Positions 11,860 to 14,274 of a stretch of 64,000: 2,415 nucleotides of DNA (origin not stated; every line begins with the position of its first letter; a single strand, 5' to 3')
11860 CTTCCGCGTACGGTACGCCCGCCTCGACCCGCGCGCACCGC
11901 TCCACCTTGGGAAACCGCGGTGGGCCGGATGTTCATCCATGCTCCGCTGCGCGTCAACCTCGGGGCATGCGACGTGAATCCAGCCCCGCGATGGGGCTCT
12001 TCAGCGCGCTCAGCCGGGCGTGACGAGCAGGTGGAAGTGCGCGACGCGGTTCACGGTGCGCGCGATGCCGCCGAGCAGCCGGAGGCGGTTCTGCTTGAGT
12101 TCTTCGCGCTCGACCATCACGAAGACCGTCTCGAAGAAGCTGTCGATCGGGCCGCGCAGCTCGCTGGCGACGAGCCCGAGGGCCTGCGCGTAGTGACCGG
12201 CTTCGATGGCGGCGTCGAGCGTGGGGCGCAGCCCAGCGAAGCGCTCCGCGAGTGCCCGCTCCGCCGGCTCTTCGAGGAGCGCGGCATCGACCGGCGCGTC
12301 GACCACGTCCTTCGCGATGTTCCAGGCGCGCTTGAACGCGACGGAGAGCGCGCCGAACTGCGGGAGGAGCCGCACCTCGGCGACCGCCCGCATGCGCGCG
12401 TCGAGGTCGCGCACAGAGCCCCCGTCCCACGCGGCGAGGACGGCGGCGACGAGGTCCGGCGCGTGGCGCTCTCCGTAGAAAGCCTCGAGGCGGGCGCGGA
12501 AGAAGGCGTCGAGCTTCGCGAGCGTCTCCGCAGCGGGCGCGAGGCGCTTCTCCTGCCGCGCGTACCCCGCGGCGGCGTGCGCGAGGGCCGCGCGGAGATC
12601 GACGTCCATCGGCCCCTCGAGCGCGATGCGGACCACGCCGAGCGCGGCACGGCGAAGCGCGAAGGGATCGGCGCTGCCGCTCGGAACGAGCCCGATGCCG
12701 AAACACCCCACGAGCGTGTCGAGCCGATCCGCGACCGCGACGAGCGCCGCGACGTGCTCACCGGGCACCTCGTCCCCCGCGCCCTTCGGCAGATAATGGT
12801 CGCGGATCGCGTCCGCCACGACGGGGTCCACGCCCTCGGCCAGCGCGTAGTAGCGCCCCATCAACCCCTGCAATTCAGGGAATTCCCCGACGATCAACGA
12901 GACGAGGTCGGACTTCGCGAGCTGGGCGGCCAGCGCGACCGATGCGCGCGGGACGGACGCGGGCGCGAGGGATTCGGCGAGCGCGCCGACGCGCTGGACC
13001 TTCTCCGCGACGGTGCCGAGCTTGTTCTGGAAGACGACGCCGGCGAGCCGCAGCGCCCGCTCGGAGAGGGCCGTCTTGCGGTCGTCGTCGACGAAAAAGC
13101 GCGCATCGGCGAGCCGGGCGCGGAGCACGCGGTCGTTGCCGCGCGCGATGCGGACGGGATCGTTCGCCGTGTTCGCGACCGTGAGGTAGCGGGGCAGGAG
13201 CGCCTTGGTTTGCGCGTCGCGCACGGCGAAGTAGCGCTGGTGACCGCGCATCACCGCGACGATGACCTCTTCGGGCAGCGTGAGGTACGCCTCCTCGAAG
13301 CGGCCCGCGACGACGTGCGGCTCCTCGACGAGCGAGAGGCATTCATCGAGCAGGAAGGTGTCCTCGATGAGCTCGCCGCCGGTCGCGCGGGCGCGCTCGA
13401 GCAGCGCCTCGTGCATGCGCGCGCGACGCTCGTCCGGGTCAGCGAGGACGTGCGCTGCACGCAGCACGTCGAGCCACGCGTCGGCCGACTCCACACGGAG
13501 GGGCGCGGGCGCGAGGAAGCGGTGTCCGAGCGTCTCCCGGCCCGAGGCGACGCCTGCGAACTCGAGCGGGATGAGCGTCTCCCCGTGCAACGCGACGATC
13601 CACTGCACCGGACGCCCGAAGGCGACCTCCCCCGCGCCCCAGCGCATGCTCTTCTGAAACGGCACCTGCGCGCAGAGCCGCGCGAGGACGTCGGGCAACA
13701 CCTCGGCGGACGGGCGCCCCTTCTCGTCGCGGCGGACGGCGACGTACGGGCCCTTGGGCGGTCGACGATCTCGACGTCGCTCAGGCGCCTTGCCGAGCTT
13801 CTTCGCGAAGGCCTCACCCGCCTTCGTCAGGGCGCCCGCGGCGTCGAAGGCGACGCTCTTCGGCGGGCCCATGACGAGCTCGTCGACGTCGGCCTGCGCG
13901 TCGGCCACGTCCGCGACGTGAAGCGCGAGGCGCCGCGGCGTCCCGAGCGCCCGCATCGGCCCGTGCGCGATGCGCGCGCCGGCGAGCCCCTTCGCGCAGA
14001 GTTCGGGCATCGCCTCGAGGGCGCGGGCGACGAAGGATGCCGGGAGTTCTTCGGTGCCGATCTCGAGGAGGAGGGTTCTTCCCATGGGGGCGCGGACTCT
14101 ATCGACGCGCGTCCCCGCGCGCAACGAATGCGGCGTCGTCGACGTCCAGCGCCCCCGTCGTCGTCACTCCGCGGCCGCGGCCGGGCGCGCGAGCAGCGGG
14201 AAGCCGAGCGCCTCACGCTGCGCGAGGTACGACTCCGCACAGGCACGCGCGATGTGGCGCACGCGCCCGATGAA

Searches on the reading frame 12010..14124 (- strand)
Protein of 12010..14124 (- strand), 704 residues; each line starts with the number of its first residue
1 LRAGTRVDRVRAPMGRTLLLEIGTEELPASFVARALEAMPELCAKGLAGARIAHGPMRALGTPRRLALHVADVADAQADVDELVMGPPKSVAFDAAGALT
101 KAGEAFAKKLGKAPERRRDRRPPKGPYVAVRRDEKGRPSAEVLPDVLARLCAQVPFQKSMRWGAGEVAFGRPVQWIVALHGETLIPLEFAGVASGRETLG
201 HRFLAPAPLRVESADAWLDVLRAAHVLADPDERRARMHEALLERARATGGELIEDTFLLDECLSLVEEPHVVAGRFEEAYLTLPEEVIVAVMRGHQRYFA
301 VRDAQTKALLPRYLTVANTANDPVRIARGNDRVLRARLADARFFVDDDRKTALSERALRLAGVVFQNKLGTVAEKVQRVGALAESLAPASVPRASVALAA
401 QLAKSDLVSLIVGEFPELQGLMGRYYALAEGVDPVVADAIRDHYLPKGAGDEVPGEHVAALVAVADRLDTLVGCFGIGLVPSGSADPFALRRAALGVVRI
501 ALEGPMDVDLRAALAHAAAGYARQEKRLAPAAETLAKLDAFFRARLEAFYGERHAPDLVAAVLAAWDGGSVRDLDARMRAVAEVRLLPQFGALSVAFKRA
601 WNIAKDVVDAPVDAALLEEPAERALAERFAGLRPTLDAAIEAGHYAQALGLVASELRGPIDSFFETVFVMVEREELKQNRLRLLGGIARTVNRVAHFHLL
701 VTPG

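Call 60: search_protein_families(library=pfam, proteins=[window:12010-14124:-], max_evalue=0.001)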
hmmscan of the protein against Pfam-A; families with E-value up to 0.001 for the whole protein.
window:12010-14124:- (704 aa): 2 families
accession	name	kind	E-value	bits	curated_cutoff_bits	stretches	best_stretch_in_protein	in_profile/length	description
PF02092.22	tRNA_synt_2f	-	1.7e-189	631.7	29.2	1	18-564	1-536/536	Glycyl-tRNA synthetase beta subunit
PF05746.21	DALR_1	-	8.7e-06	26.3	22.3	1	601-692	9-103/117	DALR anticodon binding domain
